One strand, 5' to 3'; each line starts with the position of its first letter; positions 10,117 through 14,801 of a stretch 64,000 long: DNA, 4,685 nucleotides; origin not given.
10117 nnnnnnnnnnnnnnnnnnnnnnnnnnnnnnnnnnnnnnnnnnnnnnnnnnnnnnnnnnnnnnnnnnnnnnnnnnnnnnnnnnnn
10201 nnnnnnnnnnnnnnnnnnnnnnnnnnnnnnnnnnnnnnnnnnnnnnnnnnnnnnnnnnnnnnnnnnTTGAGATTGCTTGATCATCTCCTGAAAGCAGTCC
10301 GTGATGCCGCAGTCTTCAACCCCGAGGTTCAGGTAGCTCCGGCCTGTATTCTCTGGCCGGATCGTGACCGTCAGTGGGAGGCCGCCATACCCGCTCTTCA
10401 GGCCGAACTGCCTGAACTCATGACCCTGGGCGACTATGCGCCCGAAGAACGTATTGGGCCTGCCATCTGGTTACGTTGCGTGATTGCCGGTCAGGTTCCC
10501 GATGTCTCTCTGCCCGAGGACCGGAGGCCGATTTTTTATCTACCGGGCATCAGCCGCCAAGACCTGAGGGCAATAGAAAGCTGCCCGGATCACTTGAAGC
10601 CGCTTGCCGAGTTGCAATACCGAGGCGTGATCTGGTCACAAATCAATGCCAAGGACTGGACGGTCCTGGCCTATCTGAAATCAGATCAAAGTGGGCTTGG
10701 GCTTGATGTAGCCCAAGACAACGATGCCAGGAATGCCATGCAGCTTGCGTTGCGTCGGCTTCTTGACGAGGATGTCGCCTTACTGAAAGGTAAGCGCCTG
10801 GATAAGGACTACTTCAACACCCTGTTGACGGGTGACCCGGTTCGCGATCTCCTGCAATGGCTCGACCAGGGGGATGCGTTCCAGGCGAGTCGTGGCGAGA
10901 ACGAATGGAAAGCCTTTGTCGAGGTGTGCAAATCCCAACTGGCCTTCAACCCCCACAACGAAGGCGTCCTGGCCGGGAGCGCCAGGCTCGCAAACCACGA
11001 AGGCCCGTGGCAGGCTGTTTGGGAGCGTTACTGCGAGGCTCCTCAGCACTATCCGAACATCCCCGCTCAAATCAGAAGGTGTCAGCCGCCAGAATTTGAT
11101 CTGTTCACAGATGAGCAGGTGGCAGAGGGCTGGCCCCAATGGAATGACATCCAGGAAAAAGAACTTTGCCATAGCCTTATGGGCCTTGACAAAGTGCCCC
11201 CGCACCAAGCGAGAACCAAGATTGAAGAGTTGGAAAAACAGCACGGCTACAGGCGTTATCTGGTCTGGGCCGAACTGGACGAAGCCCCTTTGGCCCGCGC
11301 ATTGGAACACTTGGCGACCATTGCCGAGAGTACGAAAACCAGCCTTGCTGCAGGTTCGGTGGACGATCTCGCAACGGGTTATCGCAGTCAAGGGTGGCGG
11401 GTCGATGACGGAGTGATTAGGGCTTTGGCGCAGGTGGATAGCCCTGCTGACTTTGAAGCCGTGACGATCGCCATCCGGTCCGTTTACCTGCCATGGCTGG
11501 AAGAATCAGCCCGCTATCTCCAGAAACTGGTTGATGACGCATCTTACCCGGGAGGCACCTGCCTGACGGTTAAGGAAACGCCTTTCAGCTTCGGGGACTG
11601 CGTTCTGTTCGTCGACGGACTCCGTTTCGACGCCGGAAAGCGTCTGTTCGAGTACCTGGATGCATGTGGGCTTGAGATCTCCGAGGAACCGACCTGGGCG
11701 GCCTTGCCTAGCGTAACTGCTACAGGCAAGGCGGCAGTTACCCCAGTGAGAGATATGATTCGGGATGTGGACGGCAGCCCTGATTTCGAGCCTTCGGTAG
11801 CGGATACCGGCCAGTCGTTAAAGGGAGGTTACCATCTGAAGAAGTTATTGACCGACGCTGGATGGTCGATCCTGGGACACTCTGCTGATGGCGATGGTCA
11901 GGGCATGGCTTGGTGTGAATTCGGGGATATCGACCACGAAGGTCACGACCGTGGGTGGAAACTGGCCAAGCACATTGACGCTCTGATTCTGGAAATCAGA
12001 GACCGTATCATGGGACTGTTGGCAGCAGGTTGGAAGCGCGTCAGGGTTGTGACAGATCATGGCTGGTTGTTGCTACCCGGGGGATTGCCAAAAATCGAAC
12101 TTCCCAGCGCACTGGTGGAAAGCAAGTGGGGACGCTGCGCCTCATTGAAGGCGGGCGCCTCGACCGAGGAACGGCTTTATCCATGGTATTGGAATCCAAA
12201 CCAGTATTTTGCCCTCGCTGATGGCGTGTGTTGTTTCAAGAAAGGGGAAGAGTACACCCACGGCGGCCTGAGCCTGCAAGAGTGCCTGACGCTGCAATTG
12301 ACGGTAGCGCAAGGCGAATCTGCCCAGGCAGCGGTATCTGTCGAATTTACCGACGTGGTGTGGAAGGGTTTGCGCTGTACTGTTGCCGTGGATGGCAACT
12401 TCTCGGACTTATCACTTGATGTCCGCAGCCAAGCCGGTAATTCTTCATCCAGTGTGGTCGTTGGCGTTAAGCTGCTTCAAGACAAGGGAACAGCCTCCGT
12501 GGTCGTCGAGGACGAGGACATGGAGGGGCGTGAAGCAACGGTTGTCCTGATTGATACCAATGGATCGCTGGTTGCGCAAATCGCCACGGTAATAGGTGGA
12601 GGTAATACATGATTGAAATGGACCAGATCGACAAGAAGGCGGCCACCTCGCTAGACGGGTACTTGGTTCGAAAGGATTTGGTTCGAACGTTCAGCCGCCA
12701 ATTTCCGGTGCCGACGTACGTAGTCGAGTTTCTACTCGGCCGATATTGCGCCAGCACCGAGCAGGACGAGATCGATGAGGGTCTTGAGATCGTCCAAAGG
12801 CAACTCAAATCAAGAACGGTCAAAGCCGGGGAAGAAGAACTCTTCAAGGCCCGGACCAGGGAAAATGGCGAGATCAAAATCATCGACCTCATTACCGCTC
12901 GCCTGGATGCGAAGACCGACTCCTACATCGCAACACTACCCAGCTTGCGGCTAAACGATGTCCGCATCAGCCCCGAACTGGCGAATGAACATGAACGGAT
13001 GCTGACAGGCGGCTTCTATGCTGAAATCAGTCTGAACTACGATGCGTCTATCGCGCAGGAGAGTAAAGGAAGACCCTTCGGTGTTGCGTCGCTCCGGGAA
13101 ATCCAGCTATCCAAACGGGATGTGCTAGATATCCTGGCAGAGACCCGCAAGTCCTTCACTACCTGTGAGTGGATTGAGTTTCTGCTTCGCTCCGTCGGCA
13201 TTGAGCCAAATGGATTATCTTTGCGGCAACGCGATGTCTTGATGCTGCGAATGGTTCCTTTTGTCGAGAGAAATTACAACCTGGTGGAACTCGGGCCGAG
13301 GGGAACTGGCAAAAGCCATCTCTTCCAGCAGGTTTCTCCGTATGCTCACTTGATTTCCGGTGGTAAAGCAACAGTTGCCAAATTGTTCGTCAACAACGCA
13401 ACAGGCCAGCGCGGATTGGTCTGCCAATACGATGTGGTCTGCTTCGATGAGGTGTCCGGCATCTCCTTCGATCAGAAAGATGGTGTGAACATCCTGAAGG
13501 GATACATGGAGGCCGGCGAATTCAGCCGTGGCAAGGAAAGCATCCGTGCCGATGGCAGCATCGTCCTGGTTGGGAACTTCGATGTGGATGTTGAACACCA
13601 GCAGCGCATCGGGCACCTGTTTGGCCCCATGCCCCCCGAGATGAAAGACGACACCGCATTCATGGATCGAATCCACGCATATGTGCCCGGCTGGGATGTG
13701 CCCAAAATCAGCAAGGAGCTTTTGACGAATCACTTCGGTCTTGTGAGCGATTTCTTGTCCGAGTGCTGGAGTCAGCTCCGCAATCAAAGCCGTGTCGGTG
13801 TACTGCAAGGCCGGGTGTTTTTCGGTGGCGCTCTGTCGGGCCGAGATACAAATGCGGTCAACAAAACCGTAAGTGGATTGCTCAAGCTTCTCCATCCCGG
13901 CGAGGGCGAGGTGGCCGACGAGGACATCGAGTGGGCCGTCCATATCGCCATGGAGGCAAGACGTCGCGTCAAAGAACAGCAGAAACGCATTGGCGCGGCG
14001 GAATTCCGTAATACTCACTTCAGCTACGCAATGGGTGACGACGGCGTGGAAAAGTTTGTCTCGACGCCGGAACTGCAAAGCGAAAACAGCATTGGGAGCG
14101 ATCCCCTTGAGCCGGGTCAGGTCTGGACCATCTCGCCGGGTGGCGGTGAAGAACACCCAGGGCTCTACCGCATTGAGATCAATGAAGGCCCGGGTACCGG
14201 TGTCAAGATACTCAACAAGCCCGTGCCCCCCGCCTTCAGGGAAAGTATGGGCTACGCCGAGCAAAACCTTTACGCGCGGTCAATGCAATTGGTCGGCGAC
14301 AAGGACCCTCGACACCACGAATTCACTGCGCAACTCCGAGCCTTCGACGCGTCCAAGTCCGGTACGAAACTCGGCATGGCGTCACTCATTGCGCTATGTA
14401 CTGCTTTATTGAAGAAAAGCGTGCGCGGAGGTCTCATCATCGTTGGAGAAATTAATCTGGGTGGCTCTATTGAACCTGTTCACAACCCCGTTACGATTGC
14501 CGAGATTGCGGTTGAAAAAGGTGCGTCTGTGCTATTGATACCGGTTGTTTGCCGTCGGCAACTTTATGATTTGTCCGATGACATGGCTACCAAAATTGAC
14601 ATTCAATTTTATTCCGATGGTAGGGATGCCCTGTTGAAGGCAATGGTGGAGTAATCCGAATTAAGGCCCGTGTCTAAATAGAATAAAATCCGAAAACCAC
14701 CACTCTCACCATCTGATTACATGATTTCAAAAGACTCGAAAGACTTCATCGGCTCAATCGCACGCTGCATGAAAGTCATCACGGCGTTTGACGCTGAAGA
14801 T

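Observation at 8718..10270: Two-gene cassette (small ABC/AAA_21-type ATPase + 180-aa PD-(D/E)xK-like protein) nested in the BREX operon: candidate uncharacterised defence module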

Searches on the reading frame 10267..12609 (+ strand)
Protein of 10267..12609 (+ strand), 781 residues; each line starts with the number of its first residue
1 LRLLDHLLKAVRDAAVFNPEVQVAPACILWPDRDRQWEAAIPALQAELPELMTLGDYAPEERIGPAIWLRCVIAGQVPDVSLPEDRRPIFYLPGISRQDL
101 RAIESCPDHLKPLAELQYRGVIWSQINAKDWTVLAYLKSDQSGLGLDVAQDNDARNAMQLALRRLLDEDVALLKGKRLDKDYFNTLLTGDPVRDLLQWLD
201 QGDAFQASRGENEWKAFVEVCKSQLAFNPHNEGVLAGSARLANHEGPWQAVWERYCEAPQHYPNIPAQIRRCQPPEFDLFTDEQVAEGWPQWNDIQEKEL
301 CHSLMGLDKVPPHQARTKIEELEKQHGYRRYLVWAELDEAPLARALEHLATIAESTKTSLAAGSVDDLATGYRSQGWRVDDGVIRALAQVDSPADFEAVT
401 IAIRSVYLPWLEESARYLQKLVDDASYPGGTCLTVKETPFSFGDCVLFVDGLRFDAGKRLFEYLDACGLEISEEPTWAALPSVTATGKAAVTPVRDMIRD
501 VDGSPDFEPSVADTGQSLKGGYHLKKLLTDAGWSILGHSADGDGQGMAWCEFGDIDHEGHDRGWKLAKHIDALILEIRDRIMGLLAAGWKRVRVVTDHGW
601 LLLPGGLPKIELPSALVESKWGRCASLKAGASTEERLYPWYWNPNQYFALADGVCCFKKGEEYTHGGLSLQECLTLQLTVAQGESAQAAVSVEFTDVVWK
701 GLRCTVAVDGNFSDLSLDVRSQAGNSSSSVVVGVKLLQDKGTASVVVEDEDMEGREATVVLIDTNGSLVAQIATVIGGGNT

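Call 6: search_protein_families(library=pfam, proteins=[window:10267-12609:+], max_evalue=0.01)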
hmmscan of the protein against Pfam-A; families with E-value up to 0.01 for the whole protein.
window:10267-12609:+ (781 aa): 1 family
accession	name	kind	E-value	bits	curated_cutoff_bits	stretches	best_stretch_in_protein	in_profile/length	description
PF08665.17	PglZ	-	0.00043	20.7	25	1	445-497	4-57/179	PglZ domain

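Call 7: search_protein_families(library=padloc, proteins=[window:10267-12609:+], max_evalue=0.01)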
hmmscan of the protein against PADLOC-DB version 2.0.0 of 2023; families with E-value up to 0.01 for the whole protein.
window:10267-12609:+ (781 aa): 8 families
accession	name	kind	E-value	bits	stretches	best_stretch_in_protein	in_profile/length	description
PDLC02566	PglZ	-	0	1103.1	1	2-778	4-773/774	PglZ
PDLC02561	PglZ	-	9e-10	35.3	1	561-700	590-735/840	PglZ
PDLC02562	PglZ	-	1.6e-08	31.4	1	447-606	476-643/730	PglZ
PDLC02559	PglZ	-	2.1e-07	27.5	1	445-493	477-524/860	PglZ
PDLC02545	PglZ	-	5.2e-05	19.8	1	550-692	499-647/750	PglZ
PDLC02564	PglZ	-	9.6e-05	18.9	0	446-496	468-519/855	PglZ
PDLC02548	PglZ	-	0.0039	13.6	0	447-496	485-535/961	PglZ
PDLC02544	PglZ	-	0.0059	13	0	555-635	544-624/772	PglZ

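Call 8: search_protein_families(library=ncbifam, proteins=[window:10267-12609:+], max_evalue=0.01)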
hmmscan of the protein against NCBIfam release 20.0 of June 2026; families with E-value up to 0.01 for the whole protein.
window:10267-12609:+ (781 aa): 2 families
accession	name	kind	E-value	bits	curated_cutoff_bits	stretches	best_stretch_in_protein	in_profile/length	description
NF033450.1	BREX_PglZ_1_B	equivalog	9.8e-293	972.4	400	1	3-680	2-674/675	BREX-1 system phosphatase PglZ type B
NF033444.1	BREX_PglZ_5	exception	9.9e-13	47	250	1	447-607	459-620/704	BREX-5 system phosphatase PglZ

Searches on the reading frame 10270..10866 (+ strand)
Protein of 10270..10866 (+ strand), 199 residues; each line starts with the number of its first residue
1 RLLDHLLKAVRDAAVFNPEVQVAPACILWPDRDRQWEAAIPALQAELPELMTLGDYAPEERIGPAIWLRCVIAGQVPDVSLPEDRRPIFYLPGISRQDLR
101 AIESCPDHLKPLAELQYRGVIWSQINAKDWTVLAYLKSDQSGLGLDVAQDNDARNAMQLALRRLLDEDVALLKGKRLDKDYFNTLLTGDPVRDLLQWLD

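Call 73: find_related_loci(query=window:10270-10866:+, collection=genome_contigs, flank=10000)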
Query window:10270-10866:+ (199 aa) in genome_contigs; peptide patterns used: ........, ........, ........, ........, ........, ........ (x = any residue, [..] = any of these).
292 stretches matched a pattern; 220 encode a relative of the query (tblastn E <= 1e-3); the best 80 are kept; 80 distinct loci.
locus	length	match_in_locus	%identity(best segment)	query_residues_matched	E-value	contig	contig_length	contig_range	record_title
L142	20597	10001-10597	95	1-199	6e-125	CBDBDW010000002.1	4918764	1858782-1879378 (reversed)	MAG: Gammaproteobacteria bacterium isolate 554e3a7e-5989-4f2a-9094-f6ca052332fc genome assembly, contig: contig_2, whole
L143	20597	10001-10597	95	1-199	4e-124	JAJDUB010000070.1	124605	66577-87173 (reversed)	MAG: Gammaproteobacteria bacterium isolate jk18x1bzbins.61 k141_963104, whole genome shotgun sequence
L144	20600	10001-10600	91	1-199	1e-119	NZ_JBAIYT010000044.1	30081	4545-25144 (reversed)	Nitratidesulfovibrio sp. 1201_IL3209 NODE_44_length_30081_cov_40.893604, whole genome shotgun sequence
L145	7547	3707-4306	91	1-199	2e-119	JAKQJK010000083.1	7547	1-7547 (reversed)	MAG: Pseudomonadota bacterium isolate USDV_maxbin.048 k141_870343, whole genome shotgun sequence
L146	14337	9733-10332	90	1-199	3e-119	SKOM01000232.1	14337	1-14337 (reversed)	MAG: Candidatus Competibacteraceae bacterium isolate CSSed162cmA_329 CSSed16-2cmA-11933, whole genome shotgun sequence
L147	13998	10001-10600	91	1-199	5e-119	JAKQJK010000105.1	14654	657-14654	MAG: Pseudomonadota bacterium isolate USDV_maxbin.048 k141_1245691, whole genome shotgun sequence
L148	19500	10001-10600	90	1-199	2e-118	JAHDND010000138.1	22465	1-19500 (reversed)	MAG: Candidatus Thiosymbion sp. isolate R3-B40 k141_24420, whole genome shotgun sequence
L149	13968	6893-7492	90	1-199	3e-117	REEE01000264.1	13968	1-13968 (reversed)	MAG: Candidatus Competibacteraceae bacterium isolate PLM2.Bin17 NODE_5476_length_13968_cov_26.4588, whole genome shotgun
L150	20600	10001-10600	89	1-199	4e-118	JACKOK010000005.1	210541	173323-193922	MAG: Pseudomonadales bacterium isolate HK-STAS-PROT-168 HK-STAS-PROT-168_5, whole genome shotgun sequence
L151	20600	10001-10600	89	1-199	2e-117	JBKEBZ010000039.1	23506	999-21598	MAG: Desulfopila sp. isolate VLC_059 c_000002037962, whole genome shotgun sequence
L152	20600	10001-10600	89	1-199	5e-117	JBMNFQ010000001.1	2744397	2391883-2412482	MAG: Limisphaerales bacterium isolate SBF912LR0FQ0013 contig_13833, whole genome shotgun sequence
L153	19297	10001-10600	89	1-199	8e-117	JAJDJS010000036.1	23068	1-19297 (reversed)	Desulfosarcina sp. OttesenSCG-928-A07 AH-928-A07_NODE_36, whole genome shotgun sequence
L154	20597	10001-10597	86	1-199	1e-115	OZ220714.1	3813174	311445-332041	MAG: Gammaproteobacteria bacterium isolate 1a8f7f40-8cb6-4f94-a6e0-ecd99667d799 genome assembly, chromosome: 1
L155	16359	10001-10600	86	1-199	2e-114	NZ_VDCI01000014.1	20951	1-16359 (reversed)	Prosthecochloris vibrioformis strain DSM 260 NODE_14_length_20951_cov_17.6422, whole genome shotgun sequence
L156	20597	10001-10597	88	2-199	2e-114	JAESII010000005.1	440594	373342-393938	MAG: Synergistaceae bacterium isolate MAG3 JKF15_5, whole genome shotgun sequence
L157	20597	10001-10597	85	1-199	7e-114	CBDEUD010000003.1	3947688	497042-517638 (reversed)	MAG: Gammaproteobacteria bacterium isolate 6e6111ba-c27c-4040-81f0-885b4b8a4f34 genome assembly, contig: contig_3, whole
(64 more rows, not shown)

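Call 84: search_protein_families(library=padloc, proteins=[L157:8193-9983:+], max_evalue=0.001)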
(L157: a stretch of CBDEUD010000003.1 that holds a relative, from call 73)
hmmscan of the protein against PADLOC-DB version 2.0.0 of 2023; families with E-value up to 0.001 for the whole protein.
L157:8193-9983:+ (597 aa): 35 families (the best 25 are shown)
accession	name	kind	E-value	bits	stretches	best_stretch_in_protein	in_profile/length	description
PDLC02693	Orf5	-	3.1e-77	258.8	1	24-594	7-541/543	Orf5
PDLC04155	HEC-06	-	4.7e-66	221.5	1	23-594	18-557/562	-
PDLC04154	HEC-06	-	4.7e-62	208.4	1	21-596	19-565/569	-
PDLC04157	HEC-06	-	8.9e-56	187.6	1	24-591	21-551/558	-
PDLC02696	Orf5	-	4.4e-55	185.7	1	26-550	1-549/558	Orf5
PDLC02700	Orf5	-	2.8e-54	182.8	1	26-591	12-551/555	Orf5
PDLC02687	Orf5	-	3.5e-54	182.5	1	23-578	15-541/543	Orf5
PDLC02695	Orf5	-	4.4e-46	155.5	1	13-595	9-601/601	Orf5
PDLC02691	Orf5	-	1.6e-36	124.1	1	25-592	20-576/579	Orf5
PDLC02701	Orf5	-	9.5e-35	118.1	2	22-263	16-271/596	Orf5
PDLC02690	Orf5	-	2.1e-30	104.1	1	24-595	8-529/531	Orf5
PDLC02702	Orf5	-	1.6e-27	94.5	1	26-594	3-540/543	Orf5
PDLC02698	Orf5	-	2.4e-25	87.3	1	21-597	15-573/573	Orf5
PDLC02692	Orf5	-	2.9e-24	83.7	1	26-283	8-258/558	Orf5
PDLC02686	Orf5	-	1.3e-23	81.3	1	16-264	12-262/566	Orf5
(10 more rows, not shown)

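Call 85: search_protein_families(library=pfam, proteins=[L157:8193-9983:+], max_evalue=0.001)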
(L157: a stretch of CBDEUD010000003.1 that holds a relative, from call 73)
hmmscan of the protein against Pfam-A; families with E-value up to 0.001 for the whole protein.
L157:8193-9983:+ (597 aa): 2 families
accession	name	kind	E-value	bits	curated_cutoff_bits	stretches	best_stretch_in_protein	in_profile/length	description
PF03235.19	GmrSD_N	-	9.3e-37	127.5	33.2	1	16-241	3-199/199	GmrSD restriction endonuclease, N-terminal domain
PF07510.16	GmrSD_C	-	7.5e-18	65.2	23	1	437-589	3-137/138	GmrSD restriction endonucleases, C-terminal domain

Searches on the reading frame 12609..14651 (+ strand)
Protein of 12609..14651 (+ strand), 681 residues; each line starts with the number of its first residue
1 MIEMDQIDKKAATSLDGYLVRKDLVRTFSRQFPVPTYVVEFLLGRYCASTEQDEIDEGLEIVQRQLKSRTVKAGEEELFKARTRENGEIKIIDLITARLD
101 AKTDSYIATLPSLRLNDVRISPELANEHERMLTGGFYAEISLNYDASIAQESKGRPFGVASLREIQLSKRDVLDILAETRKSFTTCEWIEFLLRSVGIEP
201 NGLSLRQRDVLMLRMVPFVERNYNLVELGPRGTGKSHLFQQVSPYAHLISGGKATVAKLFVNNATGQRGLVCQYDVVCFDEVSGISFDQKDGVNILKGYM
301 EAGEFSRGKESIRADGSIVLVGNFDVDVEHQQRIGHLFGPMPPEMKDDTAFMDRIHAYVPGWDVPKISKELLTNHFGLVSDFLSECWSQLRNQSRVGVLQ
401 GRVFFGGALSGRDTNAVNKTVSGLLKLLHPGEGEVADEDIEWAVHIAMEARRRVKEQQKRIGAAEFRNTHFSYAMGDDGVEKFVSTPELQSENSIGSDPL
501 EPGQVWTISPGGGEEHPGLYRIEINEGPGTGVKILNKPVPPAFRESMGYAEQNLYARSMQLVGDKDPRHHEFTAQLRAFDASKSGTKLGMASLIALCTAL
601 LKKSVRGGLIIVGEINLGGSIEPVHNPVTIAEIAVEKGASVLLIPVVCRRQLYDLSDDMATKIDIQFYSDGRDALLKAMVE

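Call 6: search_protein_families(library=pfam, proteins=[window:12609-14651:+], max_evalue=0.01)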
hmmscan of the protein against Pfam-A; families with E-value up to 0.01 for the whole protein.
window:12609-14651:+ (681 aa): 5 families
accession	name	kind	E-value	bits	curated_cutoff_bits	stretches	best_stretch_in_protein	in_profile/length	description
PF13337.12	BrxL_ATPase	-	3.3e-131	437.2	25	1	158-472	2-313/313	Lon-like protease BrxL-like, ATPase domain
PF20442.3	BrxL_N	-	1.2e-42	145.4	28.2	1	16-144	4-132/132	BREX system Lon protease-like protein BrxL N-terminal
PF13541.12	ChlI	-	3.6e-05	24.1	27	1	569-645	42-118/121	Subunit ChlI of Mg-chelatase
PF05362.19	Lon_C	-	0.0003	20.9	21.1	1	522-679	45-203/205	Lon protease (S16) C-terminal proteolytic domain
PF01695.23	IstB_IS21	-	0.00041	20.4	24.1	1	204-239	74-109/238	IstB-like ATP binding protein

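Call 7: search_protein_families(library=padloc, proteins=[window:12609-14651:+], max_evalue=0.01)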
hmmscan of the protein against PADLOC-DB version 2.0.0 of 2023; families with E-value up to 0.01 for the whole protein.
window:12609-14651:+ (681 aa): 5 families
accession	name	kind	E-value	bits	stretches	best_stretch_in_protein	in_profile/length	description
PDLC02506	BrxL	-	1.4e-300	996.5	1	3-679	4-677/680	BrxL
PDLC02508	BrxL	-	9.3e-156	518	1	4-492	1-483/698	BrxL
PDLC02509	BrxL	-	1.6e-98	328.6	2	156-473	198-517/535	BrxL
PDLC02505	BrxL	-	1.6e-71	239.6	1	4-469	1-471/482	BrxL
PDLC02507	BrxL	-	2.1e-55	186.4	1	30-452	38-454/482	BrxL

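Call 8: search_protein_families(library=ncbifam, proteins=[window:12609-14651:+], max_evalue=0.01)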
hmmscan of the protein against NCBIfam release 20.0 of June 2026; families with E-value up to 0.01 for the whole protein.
window:12609-14651:+ (681 aa): 7 families
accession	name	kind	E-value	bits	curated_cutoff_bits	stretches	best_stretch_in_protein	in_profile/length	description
TIGR02653.1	Lon_rel_chp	hypoth_equivalog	1.1e-187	625.5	628.25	1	6-679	3-672/675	protease Lon-related BREX system protein BrxL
TIGR02688.1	TIGR02688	equivalog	1.7e-134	448.9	329.3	1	15-462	5-448/449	BREX system Lon protease-like protein BrxL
NF038214.1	IS21_help_AAA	equivalog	0.00023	20.9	200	1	205-240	73-108/232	IS21-like element helper ATPase IstB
NF008053.0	PRK10787.1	equivalog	0.00026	19.2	891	1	528-667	619-759/784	endopeptidase La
NF006616.1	PRK09183.1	subfamily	0.00028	20.2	300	1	206-239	84-117/253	IS21-like element helper ATPase IstB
TIGR00763.1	lon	equivalog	0.0005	18.6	608.05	1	582-674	698-790/795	endopeptidase La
TIGR02902.1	spore_lonB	equivalog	0.0075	14.9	723.3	0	584-654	440-510/531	ATP-dependent protease LonB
